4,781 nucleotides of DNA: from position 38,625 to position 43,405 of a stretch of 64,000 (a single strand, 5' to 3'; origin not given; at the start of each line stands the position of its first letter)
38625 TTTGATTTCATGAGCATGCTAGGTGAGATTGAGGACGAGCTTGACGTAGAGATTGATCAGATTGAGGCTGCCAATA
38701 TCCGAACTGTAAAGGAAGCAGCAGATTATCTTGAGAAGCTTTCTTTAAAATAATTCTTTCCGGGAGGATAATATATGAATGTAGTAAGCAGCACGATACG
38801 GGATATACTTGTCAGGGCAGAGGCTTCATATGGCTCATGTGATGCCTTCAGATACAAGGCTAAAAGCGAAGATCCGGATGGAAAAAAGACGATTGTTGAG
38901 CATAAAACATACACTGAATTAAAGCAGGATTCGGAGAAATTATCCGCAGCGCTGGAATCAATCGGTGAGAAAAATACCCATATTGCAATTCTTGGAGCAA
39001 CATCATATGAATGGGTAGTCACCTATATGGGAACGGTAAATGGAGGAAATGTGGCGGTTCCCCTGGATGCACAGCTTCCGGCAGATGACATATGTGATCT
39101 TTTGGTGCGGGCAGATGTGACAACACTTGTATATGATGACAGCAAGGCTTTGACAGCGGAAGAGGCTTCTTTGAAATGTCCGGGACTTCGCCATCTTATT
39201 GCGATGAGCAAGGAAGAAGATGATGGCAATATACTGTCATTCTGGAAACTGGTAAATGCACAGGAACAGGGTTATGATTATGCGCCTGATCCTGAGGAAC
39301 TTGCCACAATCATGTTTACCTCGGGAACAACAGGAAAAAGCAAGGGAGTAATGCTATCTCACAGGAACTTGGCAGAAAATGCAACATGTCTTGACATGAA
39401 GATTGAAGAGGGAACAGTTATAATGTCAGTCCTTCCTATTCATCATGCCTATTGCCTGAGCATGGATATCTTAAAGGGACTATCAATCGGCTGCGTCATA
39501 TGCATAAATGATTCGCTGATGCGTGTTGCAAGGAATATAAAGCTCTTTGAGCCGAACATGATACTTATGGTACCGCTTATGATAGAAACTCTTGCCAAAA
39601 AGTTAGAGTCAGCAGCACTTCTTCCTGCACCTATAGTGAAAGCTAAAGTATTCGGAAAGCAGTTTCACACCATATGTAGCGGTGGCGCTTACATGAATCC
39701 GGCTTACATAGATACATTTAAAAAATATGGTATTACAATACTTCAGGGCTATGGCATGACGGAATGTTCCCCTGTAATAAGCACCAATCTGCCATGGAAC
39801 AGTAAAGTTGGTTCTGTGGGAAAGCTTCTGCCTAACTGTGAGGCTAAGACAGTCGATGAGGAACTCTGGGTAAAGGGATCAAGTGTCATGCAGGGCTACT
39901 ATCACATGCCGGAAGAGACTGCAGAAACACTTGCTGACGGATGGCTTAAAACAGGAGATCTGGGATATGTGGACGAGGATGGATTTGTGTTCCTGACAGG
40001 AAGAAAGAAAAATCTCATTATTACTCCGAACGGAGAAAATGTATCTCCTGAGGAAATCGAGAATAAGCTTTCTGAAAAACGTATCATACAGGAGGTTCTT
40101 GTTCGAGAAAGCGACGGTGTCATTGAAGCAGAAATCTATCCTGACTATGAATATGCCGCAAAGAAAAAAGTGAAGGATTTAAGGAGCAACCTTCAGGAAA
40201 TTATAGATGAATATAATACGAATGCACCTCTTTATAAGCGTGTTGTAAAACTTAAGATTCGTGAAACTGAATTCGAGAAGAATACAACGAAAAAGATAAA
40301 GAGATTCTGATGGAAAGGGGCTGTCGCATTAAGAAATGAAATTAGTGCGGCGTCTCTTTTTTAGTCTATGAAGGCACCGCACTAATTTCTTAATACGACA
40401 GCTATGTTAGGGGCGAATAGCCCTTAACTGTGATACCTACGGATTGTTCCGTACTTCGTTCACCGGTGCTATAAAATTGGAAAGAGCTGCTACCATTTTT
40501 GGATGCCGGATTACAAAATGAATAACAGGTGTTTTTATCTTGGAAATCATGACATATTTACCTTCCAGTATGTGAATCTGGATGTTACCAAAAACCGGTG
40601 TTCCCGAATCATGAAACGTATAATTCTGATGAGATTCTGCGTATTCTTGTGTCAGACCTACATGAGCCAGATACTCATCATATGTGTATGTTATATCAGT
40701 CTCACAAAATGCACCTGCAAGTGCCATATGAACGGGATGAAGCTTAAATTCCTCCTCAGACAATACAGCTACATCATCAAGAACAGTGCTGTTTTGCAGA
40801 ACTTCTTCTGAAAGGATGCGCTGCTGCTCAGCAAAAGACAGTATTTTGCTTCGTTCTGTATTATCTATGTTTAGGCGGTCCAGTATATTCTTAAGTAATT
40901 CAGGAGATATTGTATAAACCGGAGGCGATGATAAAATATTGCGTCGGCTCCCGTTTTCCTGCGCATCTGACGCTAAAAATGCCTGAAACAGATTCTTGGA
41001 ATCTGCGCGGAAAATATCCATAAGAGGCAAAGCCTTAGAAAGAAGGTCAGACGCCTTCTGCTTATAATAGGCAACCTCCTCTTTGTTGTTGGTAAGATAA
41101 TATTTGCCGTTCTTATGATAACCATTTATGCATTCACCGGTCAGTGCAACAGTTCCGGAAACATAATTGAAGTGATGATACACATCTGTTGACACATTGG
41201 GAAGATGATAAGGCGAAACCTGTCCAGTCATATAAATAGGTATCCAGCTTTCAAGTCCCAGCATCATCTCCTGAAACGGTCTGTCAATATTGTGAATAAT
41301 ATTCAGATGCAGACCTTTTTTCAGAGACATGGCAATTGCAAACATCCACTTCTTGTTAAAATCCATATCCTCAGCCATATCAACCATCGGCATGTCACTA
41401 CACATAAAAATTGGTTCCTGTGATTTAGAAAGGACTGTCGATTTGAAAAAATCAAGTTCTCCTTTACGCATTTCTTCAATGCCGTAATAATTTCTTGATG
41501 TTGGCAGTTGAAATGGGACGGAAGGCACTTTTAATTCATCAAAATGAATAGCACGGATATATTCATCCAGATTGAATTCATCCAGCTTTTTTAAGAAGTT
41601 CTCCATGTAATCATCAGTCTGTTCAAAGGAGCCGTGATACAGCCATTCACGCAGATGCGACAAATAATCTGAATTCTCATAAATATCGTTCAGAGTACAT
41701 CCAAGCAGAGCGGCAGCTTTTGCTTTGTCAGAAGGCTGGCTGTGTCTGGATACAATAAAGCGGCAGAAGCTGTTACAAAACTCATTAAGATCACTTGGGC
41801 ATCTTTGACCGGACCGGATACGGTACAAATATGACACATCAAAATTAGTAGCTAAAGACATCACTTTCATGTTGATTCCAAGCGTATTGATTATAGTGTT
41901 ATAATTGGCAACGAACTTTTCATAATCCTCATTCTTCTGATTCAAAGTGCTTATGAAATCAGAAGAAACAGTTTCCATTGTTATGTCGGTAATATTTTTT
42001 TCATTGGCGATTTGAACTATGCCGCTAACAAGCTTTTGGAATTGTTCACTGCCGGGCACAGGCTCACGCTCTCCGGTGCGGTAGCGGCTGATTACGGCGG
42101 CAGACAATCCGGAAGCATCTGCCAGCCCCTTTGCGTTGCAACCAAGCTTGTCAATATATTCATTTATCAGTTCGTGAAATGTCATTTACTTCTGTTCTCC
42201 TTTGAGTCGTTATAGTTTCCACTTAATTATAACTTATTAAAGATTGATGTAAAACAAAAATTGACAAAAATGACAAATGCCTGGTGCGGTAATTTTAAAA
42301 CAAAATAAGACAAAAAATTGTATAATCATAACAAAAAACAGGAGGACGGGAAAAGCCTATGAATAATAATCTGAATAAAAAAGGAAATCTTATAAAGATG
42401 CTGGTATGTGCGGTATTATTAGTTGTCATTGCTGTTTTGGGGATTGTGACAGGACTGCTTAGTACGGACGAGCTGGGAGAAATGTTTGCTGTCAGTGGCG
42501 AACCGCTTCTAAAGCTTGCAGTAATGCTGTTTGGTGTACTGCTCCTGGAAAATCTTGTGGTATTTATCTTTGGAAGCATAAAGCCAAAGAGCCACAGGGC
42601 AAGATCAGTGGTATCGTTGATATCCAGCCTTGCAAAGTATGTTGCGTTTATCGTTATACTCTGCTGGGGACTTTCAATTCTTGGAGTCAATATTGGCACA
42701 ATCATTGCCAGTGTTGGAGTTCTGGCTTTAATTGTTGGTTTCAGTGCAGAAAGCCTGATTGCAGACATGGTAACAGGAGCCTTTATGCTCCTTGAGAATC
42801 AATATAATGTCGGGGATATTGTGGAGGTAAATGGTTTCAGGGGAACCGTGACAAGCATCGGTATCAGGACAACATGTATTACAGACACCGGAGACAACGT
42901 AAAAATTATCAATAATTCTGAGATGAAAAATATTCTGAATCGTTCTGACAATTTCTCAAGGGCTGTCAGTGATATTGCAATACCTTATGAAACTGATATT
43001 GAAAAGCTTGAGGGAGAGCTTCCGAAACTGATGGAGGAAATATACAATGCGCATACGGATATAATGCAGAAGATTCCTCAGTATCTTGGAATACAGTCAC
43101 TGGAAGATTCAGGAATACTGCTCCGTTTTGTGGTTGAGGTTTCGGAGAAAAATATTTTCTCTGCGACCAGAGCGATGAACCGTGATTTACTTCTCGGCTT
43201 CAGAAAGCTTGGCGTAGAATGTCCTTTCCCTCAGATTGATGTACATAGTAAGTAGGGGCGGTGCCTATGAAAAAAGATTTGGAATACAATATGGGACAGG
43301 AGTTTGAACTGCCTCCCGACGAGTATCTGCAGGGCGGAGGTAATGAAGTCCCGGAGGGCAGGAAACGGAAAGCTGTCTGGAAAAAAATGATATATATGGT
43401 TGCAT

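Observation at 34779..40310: Clostridial fatty-acid-amide-type biosynthetic cluster with unknown amine substrate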

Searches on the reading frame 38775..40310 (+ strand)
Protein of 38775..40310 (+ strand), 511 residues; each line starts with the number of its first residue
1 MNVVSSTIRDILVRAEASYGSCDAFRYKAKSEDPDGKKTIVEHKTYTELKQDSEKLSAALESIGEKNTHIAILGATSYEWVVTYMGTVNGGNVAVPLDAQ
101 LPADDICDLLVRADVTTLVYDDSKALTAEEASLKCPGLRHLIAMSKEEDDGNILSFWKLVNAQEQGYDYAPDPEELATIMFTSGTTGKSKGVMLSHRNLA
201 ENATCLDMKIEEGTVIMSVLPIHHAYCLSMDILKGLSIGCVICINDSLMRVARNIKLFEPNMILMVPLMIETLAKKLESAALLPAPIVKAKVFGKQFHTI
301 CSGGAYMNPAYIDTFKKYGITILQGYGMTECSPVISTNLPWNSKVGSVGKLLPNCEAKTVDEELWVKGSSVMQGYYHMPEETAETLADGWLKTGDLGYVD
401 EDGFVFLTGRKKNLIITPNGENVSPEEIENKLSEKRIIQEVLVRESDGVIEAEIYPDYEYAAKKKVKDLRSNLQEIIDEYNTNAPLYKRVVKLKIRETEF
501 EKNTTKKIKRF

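Call 3: search_protein_families(library=pfam, proteins=[window:38775-40310:+], max_evalue=0.01)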
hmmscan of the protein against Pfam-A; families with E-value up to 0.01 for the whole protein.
window:38775-40310:+ (511 aa): 2 families
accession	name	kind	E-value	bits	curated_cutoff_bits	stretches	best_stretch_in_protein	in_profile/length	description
PF00501.34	AMP-binding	-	7.5e-66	222.9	29.9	1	42-376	20-384/384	AMP-binding enzyme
PF23562.2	AMP-binding_C_3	-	1.8e-05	25.5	20.8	1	414-498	3-88/124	AMP-binding enzyme C-terminal domain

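Call 4: search_protein_families(library=ncbifam, proteins=[window:38775-40310:+], max_evalue=0.01)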
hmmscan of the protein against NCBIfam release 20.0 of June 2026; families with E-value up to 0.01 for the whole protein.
window:38775-40310:+ (511 aa): 104 families (the best 25 are shown)
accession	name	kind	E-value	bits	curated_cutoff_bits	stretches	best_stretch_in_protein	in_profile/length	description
NF004837.0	PRK06187.1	subfamily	6.6e-76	255.6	476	1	43-443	33-453/531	long-chain-fatty-acid--CoA ligase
TIGR01923.1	menE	equivalog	3.4e-57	194.2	330.15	1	45-443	1-379/442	o-succinylbenzoate--CoA ligase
NF002966.0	PRK03640.1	equivalog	1.6e-56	191.9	556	1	42-509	26-472/483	o-succinylbenzoate--CoA ligase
NF005702.0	PRK07514.1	subfamily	2e-53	181.5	558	1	42-441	28-429/506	malonyl-CoA synthase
NF052269.1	Staph_lig_FadD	equivalog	1.2e-48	165.7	650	1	43-509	27-485/499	long-chain-fatty-acid--CoA ligase FadD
NF005307.0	PRK06839.1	equivalog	9.2e-48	163.1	748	1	42-454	26-435/496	o-succinylbenzoate--CoA ligase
NF005801.1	PRK07656.1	equivalog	3.5e-47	161.2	657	1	44-443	27-434/500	FadD3 family acyl-CoA ligase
NF004114.0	PRK05605.1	equivalog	2.8e-46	158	766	1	155-443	197-500/575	long-chain-fatty-acid--CoA ligase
NF038343.1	ligase_FadD11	exception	2e-45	155.3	950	2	289-434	321-468/585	fatty acid--CoA ligase FadD11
NF006182.0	PRK08316.1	subfamily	1.4e-44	152.5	663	1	4-443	9-448/523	fatty acyl-CoA synthetase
NF005714.0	PRK07529.1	subfamily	7.5e-44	150.1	632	1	7-436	31-499/640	acyl-CoA synthetase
TIGR01733.1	AA-adenyl-dom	subfamily_domain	8.1e-44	150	317.4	1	45-443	1-409/409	amino acid adenylation domain-containing protein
NF009233.0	PRK12583.1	subfamily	1.7e-43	148.9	832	2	322-443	346-481/558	fatty acid CoA ligase family protein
NF006572.0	PRK09088.1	equivalog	3.2e-42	144.8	696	1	43-443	28-419/491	acyl-CoA synthetase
NF004511.1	PRK05852.1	equivalog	3.9e-42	144.5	650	1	45-442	28-434/505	FadD7 family fatty acid--CoA ligase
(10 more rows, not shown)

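Call 31: search_solved_structures(query=window:38775-40310:+, max_evalue=1e-20)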
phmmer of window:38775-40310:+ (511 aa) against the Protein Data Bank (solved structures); distinct sequences matched with E-value up to 1e-20: 44.
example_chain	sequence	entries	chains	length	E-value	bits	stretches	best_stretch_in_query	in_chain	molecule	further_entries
4fuq_A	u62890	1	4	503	1.3e-32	116.3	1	67-434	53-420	Malonyl CoA synthetase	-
4fut_A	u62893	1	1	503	1.3e-32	116.3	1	67-434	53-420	Malonyl CoA synthetase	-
4gxq_A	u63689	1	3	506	1.3e-32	116.3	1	67-434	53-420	Malonyl CoA synthetase, Benzoate-CoA ligase Chimeric protein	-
4gxr_A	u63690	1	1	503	1.3e-32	116.3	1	67-434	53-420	Malonyl CoA synthetase, Benzoate-CoA ligase Chimeric protein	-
6k4c_A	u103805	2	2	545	8.7e-32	113.6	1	42-434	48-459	Ancestral luciferase AncLamp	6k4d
3a9u_A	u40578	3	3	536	2.3e-30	108.9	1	45-438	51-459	4-coumarate--CoA ligase | 4-coumarate:CoA ligase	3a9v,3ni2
5u95_A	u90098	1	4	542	2.9e-30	108.5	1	45-434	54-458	4-coumarate--CoA ligase 2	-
5bsm_A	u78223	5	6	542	3.7e-30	108.2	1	45-434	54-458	4-coumarate--CoA ligase 2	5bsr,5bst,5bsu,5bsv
5bsw_A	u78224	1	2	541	1.9e-29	105.9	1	45-434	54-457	4-coumarate--CoA ligase 2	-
8wev_A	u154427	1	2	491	5.4e-29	104.4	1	45-432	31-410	Feruloyl-CoA Synthetase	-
8weu_A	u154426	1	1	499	5.8e-29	104.2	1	45-432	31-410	Fatty-acyl-CoA synthase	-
6q2m_A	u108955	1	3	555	6.2e-29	104.2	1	43-434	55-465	Luciferin 4-monooxygenase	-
5x8f_A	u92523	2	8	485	8.7e-29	103.7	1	174-440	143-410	2-succinylbenzoate--CoA ligase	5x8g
5kyv_A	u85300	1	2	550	9.1e-29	103.6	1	43-433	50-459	Luciferin 4-monooxygenase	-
5buq_A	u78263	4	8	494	9.4e-29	103.6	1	174-440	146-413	2-succinylbenzoate--CoA ligase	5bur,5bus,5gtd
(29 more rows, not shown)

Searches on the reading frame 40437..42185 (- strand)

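Call 3: search_protein_families(library=pfam, proteins=[window:40437-42185:-], max_evalue=0.01)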
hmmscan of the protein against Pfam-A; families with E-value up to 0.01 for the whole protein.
window:40437-42185:- (582 aa): 2 families
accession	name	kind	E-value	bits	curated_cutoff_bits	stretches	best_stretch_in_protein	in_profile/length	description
PF01381.28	HTH_3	-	7.4e-06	26.3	23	0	9-42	3-36/55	Helix-turn-helix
PF20432.4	Xre-like-HTH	-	0.006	17.3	25.8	0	12-51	20-57/63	Antitoxin Xre-like helix-turn-helix domain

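Call 4: search_protein_families(library=ncbifam, proteins=[window:40437-42185:-], max_evalue=0.01)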
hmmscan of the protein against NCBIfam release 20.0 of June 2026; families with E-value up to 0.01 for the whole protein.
window:40437-42185:- (582 aa): 0 families

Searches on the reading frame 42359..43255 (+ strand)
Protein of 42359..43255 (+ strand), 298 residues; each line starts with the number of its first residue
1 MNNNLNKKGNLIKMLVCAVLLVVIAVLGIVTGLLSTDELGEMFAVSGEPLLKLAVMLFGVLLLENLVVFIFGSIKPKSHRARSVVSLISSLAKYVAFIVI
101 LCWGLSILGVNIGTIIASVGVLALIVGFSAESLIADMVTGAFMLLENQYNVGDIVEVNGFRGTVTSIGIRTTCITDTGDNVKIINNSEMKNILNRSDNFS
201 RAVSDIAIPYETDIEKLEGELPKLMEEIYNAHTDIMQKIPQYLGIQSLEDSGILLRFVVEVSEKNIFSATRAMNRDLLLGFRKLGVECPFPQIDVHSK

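Call 3: search_protein_families(library=pfam, proteins=[window:42359-43255:+], max_evalue=0.01)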
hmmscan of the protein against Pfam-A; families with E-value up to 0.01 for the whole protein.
window:42359-43255:+ (298 aa): 2 families
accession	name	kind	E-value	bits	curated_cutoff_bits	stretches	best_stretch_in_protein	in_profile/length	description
PF00924.24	MS_channel_2nd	-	1.6e-13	51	20.2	1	133-192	2-63/68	Mechanosensitive ion channel, beta-domain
PF21082.3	MS_channel_3rd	-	0.0013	19.6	21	1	205-275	4-75/88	Mechanosensitive ion channel MscS, C-terminal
